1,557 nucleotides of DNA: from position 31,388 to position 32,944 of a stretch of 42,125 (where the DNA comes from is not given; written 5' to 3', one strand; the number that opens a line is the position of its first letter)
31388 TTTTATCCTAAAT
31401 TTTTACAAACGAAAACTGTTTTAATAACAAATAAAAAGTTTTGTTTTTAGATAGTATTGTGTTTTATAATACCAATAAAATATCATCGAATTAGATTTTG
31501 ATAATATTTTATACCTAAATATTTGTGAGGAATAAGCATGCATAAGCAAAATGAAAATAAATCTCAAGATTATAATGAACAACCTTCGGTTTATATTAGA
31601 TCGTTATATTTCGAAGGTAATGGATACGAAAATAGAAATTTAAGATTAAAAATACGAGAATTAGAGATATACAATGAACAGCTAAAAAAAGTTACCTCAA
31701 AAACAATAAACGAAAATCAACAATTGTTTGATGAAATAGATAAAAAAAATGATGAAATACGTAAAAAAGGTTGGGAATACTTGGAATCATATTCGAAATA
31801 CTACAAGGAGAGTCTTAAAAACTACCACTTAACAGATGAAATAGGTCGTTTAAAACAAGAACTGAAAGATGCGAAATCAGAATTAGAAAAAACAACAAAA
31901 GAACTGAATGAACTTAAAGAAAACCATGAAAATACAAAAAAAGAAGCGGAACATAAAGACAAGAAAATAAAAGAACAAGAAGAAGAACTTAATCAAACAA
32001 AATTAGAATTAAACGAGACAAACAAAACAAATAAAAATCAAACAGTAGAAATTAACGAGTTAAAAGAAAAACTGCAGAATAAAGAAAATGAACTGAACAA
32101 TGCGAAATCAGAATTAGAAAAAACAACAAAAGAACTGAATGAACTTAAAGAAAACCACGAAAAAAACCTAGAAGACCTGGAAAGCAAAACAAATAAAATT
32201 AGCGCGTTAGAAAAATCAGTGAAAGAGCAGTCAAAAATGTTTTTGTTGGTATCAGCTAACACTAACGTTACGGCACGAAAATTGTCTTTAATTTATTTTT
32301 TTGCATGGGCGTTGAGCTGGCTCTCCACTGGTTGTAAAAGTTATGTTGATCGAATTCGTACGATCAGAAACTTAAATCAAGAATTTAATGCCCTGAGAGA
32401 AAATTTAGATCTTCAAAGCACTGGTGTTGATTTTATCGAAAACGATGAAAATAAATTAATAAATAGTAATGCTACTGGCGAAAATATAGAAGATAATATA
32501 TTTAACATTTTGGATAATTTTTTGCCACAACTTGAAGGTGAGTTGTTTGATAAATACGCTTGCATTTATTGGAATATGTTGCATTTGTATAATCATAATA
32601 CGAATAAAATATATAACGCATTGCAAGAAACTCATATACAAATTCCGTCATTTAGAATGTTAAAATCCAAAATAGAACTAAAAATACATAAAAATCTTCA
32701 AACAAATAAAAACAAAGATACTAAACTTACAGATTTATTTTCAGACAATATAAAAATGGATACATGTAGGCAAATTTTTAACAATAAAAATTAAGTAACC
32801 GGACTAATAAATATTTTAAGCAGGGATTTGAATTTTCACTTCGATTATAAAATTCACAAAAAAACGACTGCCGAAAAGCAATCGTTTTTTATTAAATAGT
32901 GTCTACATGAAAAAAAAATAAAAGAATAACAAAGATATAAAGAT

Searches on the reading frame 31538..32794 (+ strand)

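Call 13: search_protein_families(library=pfam, proteins=[window:31538-32794:+], max_evalue=0.001)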
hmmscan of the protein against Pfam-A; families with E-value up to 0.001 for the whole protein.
window:31538-32794:+ (418 aa): 2 families
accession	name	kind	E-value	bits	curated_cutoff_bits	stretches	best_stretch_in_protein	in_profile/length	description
PF06818.20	Fez1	-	0.00076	20.5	34.4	1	101-232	11-142/199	Fez1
PF08614.16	ATG16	-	0.00079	20.1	33.7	1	97-224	26-156/200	Autophagy protein 16 (ATG16)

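Call 58: search_protein_families(library=padloc, proteins=[window:31538-32794:+], max_evalue=0.01)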
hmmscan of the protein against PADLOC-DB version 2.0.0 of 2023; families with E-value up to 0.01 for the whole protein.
window:31538-32794:+ (418 aa): 11 families
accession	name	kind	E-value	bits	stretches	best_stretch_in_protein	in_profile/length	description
PDLC00553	JetC2|JetC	-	2.7e-07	26.9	1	100-246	274-421/1361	DUF3584 domain; MukB-like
PDLC00580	JetC3|JetC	-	2e-05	21.1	1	40-235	259-453/1068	DUF3584 domain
PDLC03868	LmuB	-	2.3e-05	20.9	1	33-225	600-793/1035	-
PDLC00551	JetC2|JetC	-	6.1e-05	19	1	31-291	797-1043/1365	DUF3584 domain; MukB-like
PDLC03976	PD-Lambda-1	-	0.00044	17.2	1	141-283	24-166/491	-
PDLC00518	JetC1|JetC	-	0.00073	15.5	1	59-233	276-446/1112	DUF3584 domain; MukB-like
PDLC03861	LmuB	-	0.0026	13.7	1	44-229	522-697/1213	-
PDLC00006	DruC1|DruC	-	0.0034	13.9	1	49-233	148-328/626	Unknown function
PDLC00588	JetC3|JetC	-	0.0067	12.2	1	58-230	363-536/1484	DUF3584 domain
PDLC02422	PprDinG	-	0.0083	12.3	0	80-239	66-200/930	-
PDLC00582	JetC3|JetC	-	0.0085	11.9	1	32-229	786-982/1472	DUF3584 domain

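Call 59: search_protein_families(library=phrogs, proteins=[window:31538-32794:+], max_evalue=0.01)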
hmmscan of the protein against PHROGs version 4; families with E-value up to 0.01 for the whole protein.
window:31538-32794:+ (418 aa): 6 families
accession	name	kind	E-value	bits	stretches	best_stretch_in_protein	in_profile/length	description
phrog_167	-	tail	4.4e-09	35.6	1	51-234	70-264/1555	tail length tape measure protein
phrog_1272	-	tail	7.2e-09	34.9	1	38-230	36-229/1606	tail length tape measure protein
phrog_1533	-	tail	0.00015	20.4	1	32-229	53-234/1688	tail length tape measure protein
phrog_3779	-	tail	0.00046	19.3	1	43-252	440-651/1225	tail length tape measure protein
phrog_1775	-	head and packaging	0.00072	18.1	1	106-368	475-656/1609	minor head protein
phrog_1538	-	tail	0.001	18.9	1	38-277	293-520/811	tail length tape measure protein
